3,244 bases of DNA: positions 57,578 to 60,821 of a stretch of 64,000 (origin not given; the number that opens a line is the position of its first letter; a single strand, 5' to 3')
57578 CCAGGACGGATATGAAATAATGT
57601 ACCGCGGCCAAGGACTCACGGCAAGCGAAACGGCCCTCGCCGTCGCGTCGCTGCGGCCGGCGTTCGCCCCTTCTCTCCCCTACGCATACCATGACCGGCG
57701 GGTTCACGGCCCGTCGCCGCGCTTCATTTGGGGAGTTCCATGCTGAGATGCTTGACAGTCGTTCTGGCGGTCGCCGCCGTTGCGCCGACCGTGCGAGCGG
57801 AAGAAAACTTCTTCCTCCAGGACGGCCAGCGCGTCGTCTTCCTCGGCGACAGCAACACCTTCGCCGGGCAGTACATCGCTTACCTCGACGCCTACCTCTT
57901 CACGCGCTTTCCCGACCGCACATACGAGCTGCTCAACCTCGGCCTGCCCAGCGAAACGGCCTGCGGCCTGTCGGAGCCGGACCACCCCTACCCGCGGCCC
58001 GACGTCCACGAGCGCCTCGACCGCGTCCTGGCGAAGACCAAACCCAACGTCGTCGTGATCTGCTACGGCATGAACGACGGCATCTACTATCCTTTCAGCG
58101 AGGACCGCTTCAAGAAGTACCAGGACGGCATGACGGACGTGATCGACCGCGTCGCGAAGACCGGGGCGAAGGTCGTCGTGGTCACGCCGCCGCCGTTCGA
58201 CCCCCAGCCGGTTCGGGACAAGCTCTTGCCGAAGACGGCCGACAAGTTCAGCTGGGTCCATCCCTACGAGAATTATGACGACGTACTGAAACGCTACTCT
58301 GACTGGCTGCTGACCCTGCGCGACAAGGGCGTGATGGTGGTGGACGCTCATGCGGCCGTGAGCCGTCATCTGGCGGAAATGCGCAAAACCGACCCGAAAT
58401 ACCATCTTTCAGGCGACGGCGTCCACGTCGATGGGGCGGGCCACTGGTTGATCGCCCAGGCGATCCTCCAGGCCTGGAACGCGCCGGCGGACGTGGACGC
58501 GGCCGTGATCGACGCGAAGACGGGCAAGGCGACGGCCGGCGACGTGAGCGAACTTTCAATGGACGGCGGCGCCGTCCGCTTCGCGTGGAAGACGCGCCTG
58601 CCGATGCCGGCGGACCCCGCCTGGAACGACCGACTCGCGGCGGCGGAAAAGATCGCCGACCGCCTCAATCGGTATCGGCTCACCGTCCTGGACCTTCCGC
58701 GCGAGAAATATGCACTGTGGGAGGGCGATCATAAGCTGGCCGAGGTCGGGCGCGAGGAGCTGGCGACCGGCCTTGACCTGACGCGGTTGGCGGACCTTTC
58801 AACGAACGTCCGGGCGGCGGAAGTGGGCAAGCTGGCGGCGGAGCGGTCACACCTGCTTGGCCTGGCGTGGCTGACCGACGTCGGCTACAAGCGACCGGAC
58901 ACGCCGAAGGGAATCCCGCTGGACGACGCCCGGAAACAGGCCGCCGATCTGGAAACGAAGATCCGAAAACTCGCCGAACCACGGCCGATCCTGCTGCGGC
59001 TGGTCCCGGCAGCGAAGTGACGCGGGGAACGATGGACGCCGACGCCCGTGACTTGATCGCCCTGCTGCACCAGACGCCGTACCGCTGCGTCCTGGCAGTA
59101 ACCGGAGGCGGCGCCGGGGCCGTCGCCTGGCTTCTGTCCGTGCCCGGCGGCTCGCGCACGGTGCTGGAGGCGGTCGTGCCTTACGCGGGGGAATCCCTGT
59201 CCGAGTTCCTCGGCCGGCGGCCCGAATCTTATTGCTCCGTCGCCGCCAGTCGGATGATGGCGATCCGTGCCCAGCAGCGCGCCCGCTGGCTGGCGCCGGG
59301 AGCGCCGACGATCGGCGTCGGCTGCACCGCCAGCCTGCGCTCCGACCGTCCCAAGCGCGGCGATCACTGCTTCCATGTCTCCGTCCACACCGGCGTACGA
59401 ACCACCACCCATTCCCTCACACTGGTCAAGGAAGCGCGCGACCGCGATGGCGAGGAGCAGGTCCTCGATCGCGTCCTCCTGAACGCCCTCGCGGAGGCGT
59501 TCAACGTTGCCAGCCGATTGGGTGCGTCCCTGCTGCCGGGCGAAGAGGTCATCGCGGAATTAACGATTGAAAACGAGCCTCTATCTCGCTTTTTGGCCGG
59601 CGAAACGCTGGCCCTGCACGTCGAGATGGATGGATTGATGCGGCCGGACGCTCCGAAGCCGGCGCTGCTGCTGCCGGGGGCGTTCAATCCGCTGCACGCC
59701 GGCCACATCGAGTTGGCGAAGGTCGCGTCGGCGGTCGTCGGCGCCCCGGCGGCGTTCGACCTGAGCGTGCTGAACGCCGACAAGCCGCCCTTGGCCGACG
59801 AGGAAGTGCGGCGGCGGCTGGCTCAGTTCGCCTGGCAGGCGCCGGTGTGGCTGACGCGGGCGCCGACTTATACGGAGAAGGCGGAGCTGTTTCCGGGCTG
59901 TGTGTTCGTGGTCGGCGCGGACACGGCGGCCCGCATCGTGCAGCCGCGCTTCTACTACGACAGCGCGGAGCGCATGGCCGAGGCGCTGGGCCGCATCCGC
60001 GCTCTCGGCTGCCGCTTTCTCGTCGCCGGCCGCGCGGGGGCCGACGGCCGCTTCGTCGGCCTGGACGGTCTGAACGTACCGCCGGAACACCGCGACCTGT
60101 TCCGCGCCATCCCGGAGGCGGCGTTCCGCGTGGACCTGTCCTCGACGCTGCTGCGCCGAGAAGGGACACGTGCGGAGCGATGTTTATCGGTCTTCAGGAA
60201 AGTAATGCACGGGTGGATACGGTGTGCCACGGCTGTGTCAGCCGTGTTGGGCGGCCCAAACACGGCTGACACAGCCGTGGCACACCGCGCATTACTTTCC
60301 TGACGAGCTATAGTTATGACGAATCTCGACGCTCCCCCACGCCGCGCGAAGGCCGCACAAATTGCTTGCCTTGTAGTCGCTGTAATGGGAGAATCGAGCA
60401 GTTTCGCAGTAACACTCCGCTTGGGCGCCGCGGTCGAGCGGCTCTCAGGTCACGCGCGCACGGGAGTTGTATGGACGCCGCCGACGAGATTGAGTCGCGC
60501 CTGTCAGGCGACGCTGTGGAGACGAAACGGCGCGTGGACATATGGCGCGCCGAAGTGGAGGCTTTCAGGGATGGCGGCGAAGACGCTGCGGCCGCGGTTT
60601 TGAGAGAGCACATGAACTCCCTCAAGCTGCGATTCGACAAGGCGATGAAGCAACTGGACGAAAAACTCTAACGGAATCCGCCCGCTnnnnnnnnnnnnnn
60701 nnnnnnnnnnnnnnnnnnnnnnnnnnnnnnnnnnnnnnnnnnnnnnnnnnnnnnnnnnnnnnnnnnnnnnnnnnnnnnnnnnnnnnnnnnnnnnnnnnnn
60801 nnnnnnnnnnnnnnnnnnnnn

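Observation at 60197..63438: Lower-GC three-gene module: small coiled-coil protein + zinc-hook Rad50/SbcC-like ATPase + stand-alone PD-(D/E)xK nuclease (candidate novel or divergent defence system)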

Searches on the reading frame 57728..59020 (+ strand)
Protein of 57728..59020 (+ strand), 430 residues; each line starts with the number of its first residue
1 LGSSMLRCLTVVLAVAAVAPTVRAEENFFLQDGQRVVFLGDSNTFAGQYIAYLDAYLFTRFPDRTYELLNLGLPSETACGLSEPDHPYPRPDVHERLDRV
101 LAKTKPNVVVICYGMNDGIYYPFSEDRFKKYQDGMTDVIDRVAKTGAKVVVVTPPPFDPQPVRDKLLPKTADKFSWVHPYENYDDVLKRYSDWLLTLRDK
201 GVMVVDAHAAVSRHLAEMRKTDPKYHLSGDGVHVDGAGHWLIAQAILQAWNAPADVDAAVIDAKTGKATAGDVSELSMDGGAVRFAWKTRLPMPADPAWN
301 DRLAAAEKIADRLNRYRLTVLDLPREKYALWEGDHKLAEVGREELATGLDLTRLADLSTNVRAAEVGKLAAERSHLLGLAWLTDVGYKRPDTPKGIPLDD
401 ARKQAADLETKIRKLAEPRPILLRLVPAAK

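Call 76: search_protein_families(library=pfam, proteins=[window:57728-59020:+], max_evalue=0.01)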
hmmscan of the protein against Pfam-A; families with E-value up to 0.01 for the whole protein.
window:57728-59020:+ (430 aa): 4 families
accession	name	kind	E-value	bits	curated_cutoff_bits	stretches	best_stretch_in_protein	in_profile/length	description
PF13472.12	Lipase_GDSL_2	-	1.6e-15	58.5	32.9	1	38-240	1-177/178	GDSL-like Lipase/Acylhydrolase family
PF00657.28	Lipase_GDSL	-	7.4e-11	43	23.6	1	36-246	1-208/208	GDSL-like Lipase/Acylhydrolase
PF04311.20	DUF459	-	5.8e-08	32.8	27.2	1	75-165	33-127/197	Protein of unknown function (DUF459)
PF19040.6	SGNH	-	3e-06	27.5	27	1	36-212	26-214/248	SGNH domain (fused to AT3 domains)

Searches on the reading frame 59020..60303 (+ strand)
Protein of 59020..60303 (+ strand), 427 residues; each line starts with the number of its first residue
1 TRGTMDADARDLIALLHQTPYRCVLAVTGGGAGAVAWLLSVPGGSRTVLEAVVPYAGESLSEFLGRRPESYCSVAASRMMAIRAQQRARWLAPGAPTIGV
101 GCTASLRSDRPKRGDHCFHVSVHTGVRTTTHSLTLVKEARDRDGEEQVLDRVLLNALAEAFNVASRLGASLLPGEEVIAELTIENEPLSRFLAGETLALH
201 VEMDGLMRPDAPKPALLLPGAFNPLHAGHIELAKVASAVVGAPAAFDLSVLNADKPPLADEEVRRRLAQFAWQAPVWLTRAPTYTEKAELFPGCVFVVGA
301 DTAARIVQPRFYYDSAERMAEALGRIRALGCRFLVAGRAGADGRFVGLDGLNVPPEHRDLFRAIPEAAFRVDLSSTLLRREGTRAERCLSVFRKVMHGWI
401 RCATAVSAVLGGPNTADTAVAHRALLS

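Call 76: search_protein_families(library=pfam, proteins=[window:59020-60303:+], max_evalue=0.01)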
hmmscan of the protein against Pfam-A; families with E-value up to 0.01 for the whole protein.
window:59020-60303:+ (427 aa): 1 family
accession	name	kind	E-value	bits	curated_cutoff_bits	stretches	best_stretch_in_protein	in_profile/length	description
PF01467.32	CTP_transf_like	-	4.7e-07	30.5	21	1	217-380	1-132/133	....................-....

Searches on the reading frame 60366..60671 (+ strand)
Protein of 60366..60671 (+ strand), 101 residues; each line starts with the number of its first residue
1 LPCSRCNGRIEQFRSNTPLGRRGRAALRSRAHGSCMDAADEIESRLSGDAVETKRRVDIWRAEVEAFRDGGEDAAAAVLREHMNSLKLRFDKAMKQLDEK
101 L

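Call 3: search_protein_families(library=padloc, proteins=[window:60366-60671:+], max_evalue=1)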
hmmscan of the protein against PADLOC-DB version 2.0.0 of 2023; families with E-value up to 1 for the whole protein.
window:60366-60671:+ (101 aa): 0 families

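Call 4: search_protein_families(library=pfam, proteins=[window:60366-60671:+], max_evalue=1)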
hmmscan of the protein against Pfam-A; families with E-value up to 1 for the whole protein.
window:60366-60671:+ (101 aa): 1 family
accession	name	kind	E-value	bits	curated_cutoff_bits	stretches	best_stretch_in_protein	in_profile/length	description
PF07729.17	FCD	-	0.022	15.6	24.3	1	30-84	70-124/125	FCD domain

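Call 5: search_protein_families(library=ncbifam, proteins=[window:60366-60671:+], max_evalue=1)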
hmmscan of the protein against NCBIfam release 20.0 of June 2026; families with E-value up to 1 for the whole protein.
window:60366-60671:+ (101 aa): 0 families

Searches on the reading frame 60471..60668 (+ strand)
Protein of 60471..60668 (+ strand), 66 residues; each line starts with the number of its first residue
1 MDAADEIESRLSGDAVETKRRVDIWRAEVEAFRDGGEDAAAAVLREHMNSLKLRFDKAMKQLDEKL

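Call 55: find_homologous_proteins(query=A4, max_evalue=0.001)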
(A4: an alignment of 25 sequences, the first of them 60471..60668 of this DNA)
Query A4 (25 sequences) (66 aa, profile of the alignment): 62 proteins with E <= 0.001 among 329 candidates.
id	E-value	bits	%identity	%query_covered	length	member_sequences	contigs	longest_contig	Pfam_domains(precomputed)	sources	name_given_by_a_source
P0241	2.9e-20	90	28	97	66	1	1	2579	-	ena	-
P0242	1.0e-19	88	31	68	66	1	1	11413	-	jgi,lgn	jgi:hypothetical protein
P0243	1.9e-19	87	32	67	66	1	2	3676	-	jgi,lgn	-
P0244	2.5e-19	87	26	65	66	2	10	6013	-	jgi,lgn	-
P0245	2.5e-19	87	30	71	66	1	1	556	-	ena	-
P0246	3.5e-19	87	27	67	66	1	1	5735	-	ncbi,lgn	-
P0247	4.6e-19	86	25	73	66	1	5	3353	-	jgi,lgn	-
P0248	6.7e-19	86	25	73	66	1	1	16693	-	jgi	jgi:hypothetical protein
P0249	7.9e-19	85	23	97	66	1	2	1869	-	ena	-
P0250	9.5e-19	85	30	70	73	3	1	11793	-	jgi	jgi:predicted nucleotide-binding protein (sugar kinase/HSP70/actin superfamily)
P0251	1.5e-18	85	28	70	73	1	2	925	-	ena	-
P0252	1.9e-18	84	25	97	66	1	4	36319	-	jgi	jgi:hypothetical protein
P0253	2.8e-18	84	24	70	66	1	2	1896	-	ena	-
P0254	3.8e-18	83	27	73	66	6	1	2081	-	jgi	jgi:hypothetical protein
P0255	7.6e-18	82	25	73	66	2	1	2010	-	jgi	jgi:hypothetical protein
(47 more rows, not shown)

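Call 58: search_protein_families(library=padloc, alignment_id=A5, max_evalue=0.1)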
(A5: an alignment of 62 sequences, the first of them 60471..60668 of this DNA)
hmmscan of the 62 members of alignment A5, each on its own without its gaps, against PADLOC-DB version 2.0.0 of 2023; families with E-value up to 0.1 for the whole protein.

A. member 1, window:60471-60668:+ (66 aa): 0 families

B. families by the number of members that match (of 62 scanned): 7 families
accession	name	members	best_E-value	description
PDLC00442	JetA1|JetA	2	0.0082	DUF5716 domain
PDLC03387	MTase_II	2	0.017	Type II methyltransferase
PDLC04248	PDC-M01B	1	0.0092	-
PDLC01506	Cas10_Id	1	0.0094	CAS-I-D; effector_LS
PDLC02183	Dsr1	1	0.01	-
PDLC02209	QatA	1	0.024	-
PDLC03841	LeoBC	1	0.039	-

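Call 59: search_protein_families(library=pfam, alignment_id=A5, max_evalue=0.1)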
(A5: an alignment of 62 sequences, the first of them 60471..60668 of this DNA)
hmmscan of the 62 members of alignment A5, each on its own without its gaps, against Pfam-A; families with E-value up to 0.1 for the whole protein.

A. member 1, window:60471-60668:+ (66 aa): 1 family
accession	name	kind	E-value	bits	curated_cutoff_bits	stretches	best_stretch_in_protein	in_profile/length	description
PF07729.17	FCD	-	0.027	15.3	24.3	1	14-49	89-124/125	FCD domain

B. families by the number of members that match (of 62 scanned): 32 families (the first 25 are shown)
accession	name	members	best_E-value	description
PF18580.7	HTH_SUN2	23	0.0074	SUN2 helix-turn-helix domain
PF01718.22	Orbi_NS1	8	0.05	Orbivirus non-structural protein NS1, or hydrophobic tubular protein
PF13837.12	Myb_DNA-bind_4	5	0.0002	Myb/SANT-like DNA-binding domain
PF06825.17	HSBP1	5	0.028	Heat shock factor binding protein 1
PF18982.5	JetA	3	0.011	Wadjet protein JetA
PF05227.19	CHASE3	2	0.019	CHASE3 domain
PF18609.8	SAM_Exu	2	0.022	Exuperantia SAM-like domain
PF25244.1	PML_C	2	0.025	PML, C-terminal domain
PF11043.13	Anti-RecBCD_p2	2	0.056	Bacteriophage P22, anti-RecBCD protein 2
PF20529.3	DUF6744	1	0.0011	Family of unknown function (DUF6744)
PF24999.1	LAMB4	1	0.021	Laminin subunit beta-4-like domain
PF07729.17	FCD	1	0.027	FCD domain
PF07443.18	HARP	1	0.029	HepA-related protein (HARP)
PF20208.3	ARPP-1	1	0.045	ARG and Rhodanese-Phosphatase-superfamily-associated Protein domain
PF06780.16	Erp_C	1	0.047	Erp protein C-terminus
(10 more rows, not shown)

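Call 62: predict_structure(alignment_id=A5)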
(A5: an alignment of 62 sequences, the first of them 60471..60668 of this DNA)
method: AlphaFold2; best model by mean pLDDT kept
length: 66 residues; sequences in the alignment: 62
mean_pLDDT: 85.9   pTM: 0.58
mean pLDDT of the five models: 85.9, 83.9, 83.6, 77.0, 74.5
residues with pLDDT >= 90: 40; 70-90: 13; 50-70: 13; < 50: 0
segments of 3 or more residues with pLDDT < 50: none
pLDDT, mean of each block of 10 residues (from residue 1): 66 74 90 94 93 95 93
secondary structure, 60 per line:
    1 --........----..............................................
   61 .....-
elements in order: H3-10 H15-65

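Call 67: fold_search(model_id=the predicted structure, library=pdb)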
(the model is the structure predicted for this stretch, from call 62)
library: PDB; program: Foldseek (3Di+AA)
matches with E <= 10: 7; with E <= 0.001: 0
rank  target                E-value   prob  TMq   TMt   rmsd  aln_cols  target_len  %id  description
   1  7tjl                  4.1e+00  0.09  0.31  0.25   8.9        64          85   25  Crystal structure of de novo designed protein, SEWN0.1 (released 2022-06-29)
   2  7nvo_G                7.5e+00  0.05  0.33  0.14   4.8        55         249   14  Human TRiC complex in open state with nanobody bound (released 2022-03-02)
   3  6uvf_J                7.5e+00  0.02  0.21  0.12  10.4        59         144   25  Crystal structure of BCL-XL bound to compound 12: (R)-2-(3-([1,1'-Biphenyl]-4-carbonyl)-3-(4-methylbenzyl)ureido)-3-(( (released 2021-05-05)
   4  5xy3_i                8.0e+00  0.07  0.32  0.30  13.0        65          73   14  Large subunit of Trichomonas vaginalis ribosome (released 2017-08-30)
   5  6dhz_D                8.6e+00  0.07  0.38  0.28   6.0        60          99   17  Crystallographic octamer of a metal-free RIDC1 variant bearing two disulfide bonded cysteines (released 2018-07-25)
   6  3q1s_I                8.6e+00  0.06  0.28  0.18   4.3        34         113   26  HIV-1 neutralizing antibody Z13e1 in complex with epitope display protein (released 2011-11-02)
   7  9cs6_e                8.6e+00  0.04  0.27  0.06   5.2        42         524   21  TRiC-ADP-S5 state is a conformation when TRiC incubated in 1 mM ADP (released 2025-01-22)
